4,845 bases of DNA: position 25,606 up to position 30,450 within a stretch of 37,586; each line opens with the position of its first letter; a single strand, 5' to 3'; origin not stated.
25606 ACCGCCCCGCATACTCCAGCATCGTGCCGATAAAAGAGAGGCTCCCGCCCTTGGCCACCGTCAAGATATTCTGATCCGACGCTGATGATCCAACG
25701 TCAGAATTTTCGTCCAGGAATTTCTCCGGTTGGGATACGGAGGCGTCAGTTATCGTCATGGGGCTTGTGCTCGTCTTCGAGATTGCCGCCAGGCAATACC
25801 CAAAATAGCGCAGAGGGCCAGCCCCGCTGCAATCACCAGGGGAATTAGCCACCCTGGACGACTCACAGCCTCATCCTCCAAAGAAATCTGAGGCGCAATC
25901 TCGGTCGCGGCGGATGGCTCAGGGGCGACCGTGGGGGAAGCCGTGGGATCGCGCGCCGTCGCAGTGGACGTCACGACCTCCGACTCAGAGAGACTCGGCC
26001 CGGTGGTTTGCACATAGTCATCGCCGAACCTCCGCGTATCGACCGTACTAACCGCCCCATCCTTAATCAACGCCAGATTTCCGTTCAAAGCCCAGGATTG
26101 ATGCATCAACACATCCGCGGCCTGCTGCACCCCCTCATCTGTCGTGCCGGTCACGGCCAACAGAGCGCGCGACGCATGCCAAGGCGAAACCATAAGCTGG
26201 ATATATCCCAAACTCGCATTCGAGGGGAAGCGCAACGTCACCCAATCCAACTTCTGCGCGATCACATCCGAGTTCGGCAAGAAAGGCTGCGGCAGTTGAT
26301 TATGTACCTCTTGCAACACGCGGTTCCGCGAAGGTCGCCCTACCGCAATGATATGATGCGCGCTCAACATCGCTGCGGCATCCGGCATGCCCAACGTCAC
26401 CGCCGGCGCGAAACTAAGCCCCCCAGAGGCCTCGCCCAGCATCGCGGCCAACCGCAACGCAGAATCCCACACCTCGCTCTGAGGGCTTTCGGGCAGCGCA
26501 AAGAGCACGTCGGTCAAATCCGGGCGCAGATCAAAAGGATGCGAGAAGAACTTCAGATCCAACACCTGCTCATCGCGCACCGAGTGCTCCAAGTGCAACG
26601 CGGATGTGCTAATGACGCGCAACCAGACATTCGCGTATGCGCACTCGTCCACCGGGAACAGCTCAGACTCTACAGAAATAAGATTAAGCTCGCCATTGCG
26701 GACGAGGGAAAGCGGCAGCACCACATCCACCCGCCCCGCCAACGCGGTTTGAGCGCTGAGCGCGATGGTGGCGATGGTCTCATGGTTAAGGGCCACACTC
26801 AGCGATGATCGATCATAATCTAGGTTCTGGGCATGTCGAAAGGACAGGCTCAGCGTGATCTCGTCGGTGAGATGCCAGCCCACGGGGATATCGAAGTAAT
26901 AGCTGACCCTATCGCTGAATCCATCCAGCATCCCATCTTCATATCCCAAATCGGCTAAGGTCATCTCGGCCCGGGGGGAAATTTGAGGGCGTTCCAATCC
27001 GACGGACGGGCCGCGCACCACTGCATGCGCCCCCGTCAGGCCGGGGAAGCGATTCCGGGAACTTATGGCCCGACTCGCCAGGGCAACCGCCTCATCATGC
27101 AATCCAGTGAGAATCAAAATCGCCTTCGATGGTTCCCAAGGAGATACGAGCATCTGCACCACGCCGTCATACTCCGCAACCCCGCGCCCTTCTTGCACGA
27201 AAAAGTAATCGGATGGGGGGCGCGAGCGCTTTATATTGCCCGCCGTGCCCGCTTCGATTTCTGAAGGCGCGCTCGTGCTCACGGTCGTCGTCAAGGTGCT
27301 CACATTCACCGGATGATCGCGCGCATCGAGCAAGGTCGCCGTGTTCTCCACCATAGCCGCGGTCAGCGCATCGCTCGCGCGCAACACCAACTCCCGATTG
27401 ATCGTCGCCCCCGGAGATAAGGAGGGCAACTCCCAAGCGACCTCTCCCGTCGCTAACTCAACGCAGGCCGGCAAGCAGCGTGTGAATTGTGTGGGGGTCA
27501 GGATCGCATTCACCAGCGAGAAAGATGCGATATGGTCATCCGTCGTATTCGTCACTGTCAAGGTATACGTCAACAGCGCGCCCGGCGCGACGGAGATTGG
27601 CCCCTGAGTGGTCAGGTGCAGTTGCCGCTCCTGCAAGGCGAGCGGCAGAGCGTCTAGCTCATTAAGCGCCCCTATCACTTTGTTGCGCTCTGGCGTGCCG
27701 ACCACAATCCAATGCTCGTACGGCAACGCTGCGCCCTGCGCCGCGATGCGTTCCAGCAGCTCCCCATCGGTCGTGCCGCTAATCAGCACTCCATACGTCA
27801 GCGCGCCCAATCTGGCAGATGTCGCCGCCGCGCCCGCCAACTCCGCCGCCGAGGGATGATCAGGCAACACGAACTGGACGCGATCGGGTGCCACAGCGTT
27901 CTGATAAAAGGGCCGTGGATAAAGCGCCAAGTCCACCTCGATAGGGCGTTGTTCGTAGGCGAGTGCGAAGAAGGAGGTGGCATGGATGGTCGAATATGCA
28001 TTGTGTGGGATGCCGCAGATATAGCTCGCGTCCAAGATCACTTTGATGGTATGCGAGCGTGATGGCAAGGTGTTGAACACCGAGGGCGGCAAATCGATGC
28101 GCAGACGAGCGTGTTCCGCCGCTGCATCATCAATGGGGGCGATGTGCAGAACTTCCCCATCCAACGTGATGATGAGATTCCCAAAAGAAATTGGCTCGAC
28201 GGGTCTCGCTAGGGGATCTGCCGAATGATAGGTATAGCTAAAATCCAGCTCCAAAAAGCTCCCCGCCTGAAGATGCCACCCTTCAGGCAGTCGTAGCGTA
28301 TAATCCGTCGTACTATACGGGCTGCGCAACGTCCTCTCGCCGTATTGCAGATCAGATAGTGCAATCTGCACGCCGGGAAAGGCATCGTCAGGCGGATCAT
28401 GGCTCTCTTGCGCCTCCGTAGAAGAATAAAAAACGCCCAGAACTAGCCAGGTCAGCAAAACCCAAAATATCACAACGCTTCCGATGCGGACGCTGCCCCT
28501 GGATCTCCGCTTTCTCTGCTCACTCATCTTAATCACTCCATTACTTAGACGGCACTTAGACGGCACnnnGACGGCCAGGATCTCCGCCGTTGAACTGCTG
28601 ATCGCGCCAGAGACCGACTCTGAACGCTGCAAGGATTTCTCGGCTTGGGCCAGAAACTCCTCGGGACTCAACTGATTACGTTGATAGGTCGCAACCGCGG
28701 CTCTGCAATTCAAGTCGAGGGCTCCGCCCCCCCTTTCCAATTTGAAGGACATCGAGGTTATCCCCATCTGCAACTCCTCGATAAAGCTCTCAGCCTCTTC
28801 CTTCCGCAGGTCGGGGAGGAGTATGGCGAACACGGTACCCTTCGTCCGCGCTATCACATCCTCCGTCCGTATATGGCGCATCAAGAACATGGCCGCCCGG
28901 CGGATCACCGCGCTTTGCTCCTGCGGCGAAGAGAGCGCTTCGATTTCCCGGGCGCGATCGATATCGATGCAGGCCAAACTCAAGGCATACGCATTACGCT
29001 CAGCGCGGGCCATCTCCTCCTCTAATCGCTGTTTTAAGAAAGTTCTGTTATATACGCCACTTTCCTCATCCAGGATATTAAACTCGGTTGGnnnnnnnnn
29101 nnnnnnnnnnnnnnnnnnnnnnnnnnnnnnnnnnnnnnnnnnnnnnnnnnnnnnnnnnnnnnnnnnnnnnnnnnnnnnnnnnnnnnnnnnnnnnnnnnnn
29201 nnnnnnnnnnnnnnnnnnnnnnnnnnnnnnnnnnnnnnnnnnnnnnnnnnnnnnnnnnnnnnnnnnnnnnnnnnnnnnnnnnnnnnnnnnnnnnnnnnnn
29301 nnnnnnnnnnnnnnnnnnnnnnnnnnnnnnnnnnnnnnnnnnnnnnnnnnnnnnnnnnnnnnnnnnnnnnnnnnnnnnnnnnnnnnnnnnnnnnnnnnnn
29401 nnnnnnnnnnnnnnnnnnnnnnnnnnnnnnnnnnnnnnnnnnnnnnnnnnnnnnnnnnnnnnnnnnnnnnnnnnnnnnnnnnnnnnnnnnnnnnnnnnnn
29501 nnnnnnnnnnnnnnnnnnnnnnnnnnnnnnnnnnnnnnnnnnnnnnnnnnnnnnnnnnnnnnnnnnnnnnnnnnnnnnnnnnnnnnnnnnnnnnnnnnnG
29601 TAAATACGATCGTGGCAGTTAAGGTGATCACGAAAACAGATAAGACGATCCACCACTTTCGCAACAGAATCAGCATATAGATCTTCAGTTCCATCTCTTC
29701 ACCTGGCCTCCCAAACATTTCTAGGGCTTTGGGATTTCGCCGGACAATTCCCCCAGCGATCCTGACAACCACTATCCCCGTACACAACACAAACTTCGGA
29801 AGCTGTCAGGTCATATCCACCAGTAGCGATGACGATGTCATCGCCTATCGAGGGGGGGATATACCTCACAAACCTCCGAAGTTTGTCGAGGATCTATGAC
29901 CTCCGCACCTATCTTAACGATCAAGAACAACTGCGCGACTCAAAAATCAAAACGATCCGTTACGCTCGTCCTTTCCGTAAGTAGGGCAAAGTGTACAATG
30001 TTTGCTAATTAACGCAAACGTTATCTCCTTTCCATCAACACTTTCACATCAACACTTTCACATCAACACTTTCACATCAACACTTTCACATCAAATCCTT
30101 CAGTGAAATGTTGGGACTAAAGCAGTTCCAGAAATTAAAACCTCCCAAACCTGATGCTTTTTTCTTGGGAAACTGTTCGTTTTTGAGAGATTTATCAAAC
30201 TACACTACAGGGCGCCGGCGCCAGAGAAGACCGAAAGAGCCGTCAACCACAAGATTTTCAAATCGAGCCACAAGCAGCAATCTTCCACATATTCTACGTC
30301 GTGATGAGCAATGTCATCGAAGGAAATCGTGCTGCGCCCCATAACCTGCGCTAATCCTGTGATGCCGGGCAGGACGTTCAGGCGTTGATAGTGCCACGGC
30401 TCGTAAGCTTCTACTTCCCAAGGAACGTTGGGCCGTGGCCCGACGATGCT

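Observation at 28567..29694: Wzz/PCP co-polymerase whose cytoplasmic domain is a dead GGDEF domain with an intact I-site: a candidate c-di-GMP-sensing chain-length regulator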

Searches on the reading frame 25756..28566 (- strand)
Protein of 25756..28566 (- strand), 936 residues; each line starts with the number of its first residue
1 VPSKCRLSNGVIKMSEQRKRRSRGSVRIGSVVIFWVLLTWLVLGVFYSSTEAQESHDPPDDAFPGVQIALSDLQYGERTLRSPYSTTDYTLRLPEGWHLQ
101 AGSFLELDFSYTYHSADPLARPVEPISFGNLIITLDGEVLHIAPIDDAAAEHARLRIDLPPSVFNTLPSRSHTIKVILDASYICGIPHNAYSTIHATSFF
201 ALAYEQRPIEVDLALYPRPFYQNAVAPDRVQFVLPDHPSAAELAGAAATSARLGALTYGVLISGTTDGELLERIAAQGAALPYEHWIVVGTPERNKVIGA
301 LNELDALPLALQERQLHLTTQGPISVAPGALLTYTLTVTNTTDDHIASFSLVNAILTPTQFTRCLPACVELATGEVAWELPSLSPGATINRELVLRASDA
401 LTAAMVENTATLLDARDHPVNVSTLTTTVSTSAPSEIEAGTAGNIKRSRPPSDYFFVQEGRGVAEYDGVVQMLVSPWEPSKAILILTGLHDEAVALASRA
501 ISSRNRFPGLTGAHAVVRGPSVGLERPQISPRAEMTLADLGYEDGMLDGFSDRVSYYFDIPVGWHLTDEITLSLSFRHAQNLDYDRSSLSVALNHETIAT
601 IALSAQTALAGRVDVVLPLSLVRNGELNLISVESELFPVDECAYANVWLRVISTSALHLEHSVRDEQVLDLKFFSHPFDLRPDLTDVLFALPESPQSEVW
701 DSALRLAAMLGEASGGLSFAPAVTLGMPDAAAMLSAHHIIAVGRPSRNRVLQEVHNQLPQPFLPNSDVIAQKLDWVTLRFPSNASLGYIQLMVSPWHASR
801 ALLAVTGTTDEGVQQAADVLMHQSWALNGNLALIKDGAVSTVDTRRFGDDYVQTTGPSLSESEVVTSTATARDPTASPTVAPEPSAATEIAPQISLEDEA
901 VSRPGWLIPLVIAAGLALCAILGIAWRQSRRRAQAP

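Call 6: search_protein_families(library=pfam, proteins=[window:25756-28566:-], max_evalue=0.001)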
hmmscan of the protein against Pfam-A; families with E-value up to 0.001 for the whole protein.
window:25756-28566:- (936 aa): 1 family
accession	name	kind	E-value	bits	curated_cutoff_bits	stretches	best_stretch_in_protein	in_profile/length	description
PF03170.19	BcsB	-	7.7e-42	143.9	21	2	468-799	229-600/606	Bacterial cellulose synthase subunit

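Call 67: search_solved_structures(query=window:25756-28527:-, max_evalue=0.01)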
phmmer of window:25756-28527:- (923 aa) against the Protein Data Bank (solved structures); distinct sequences matched with E-value up to 0.01: 0.

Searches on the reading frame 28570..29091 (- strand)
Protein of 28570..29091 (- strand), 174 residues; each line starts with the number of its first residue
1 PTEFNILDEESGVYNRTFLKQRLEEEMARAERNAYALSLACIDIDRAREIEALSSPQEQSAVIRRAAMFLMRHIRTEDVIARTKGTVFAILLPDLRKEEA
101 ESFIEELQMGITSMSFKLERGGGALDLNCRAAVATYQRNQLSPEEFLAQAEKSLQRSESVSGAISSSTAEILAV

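Call 40: search_solved_structures(query=window:28570-29091:-, max_evalue=10, show_alignments=5)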
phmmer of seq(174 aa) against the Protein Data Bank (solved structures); distinct sequences matched with E-value up to 10: 45.
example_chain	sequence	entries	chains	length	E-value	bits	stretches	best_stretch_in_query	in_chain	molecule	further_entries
6zxm_A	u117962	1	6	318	1.4e-12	51.2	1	6-156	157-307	Putative GGDEF/response regulator receiver domain protein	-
6zxb_A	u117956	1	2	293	1.1e-10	45.1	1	6-156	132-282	Putative GGDEF/response regulator receiver domain protein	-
6zxc_A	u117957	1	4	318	1.3e-10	44.8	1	6-156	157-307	Putative GGDEF/response regulator receiver domain protein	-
1w25_A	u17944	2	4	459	8.3e-10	42.2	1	3-158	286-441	STALKED-CELL DIFFERENTIATION CONTROLLING PROTEIN | RESPONSE REGULATOR PLED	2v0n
2wb4_A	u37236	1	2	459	8.3e-10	42.2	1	3-158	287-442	DIGUANYLATE CYCLASE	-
9g86_A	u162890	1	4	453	8.7e-10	42.1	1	3-158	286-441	Response regulator PleD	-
9g85_A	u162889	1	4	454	8.8e-10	42.1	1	3-158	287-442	Response regulator PleD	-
6d9m_A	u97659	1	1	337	1.5e-09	41.3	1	6-158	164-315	Fusion protein of Endolysin,Response receiver sensor diguanylate cyclase, GAF domain-conta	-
5euh_A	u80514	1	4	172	4.7e-09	39.8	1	8-158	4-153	Putative GGDEF domain membrane protein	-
7e6g_A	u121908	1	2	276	1.7e-08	38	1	3-134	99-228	Putative GGDEF domain protein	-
4zve_A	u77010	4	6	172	2e-07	34.5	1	12-133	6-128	Diguanylate cyclase DosC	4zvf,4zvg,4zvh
3ign_A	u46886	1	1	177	1.5e-06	31.6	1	5-154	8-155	Diguanylate cyclase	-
4iob_A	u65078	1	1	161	3.6e-06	30.4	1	13-154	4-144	Diguanylate cyclase TpbB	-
7a7e_A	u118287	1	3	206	4e-06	30.3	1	11-154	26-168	Diguanylate cyclase TpbB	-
3i5a_A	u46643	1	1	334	8.8e-06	29.2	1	10-155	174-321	Response regulator/GGDEF domain protein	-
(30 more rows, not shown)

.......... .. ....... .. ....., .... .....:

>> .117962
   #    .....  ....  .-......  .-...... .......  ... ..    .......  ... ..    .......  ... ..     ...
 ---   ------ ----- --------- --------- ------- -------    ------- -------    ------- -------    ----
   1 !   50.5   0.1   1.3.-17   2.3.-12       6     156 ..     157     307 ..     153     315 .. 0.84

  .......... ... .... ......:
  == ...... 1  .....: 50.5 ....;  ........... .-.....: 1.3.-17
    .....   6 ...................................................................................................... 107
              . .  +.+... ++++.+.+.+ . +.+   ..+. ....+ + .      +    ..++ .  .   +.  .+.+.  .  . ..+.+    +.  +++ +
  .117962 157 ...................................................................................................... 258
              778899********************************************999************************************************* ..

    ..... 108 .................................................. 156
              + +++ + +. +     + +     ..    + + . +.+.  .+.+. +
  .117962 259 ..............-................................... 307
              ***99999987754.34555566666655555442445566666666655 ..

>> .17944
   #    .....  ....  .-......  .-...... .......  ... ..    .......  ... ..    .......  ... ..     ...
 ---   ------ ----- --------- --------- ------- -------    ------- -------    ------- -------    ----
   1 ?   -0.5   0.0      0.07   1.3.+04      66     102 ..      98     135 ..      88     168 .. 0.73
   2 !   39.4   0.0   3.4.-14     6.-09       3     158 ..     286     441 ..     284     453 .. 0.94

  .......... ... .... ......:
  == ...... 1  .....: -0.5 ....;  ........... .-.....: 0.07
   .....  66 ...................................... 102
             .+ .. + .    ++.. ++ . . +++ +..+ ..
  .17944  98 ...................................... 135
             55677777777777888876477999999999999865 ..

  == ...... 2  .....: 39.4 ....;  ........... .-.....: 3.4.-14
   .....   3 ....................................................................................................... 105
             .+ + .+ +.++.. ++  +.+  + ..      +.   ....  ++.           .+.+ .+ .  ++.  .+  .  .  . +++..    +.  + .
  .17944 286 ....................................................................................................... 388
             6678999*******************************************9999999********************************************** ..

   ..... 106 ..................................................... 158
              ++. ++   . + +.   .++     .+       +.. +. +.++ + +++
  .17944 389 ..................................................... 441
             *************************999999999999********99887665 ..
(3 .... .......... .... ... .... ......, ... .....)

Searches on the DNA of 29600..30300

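Call 63: search_rna_families(source=window, start=29600, end=30300, threshold=evalue, max_evalue=1)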
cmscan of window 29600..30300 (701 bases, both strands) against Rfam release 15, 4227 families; matches with E-value up to 1: 2.
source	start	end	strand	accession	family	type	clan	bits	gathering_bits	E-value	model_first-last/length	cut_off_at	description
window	29796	29879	+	RF03861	mir-4484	Gene; miRNA;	-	21.9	90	0.29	1-89/89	no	mir-4484 microRNA precursor family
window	30010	30041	-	RF00619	U6atac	Gene; snRNA; splicing;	CL00009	16.5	33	0.11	1-126/126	no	U6atac minor spliceosomal RNA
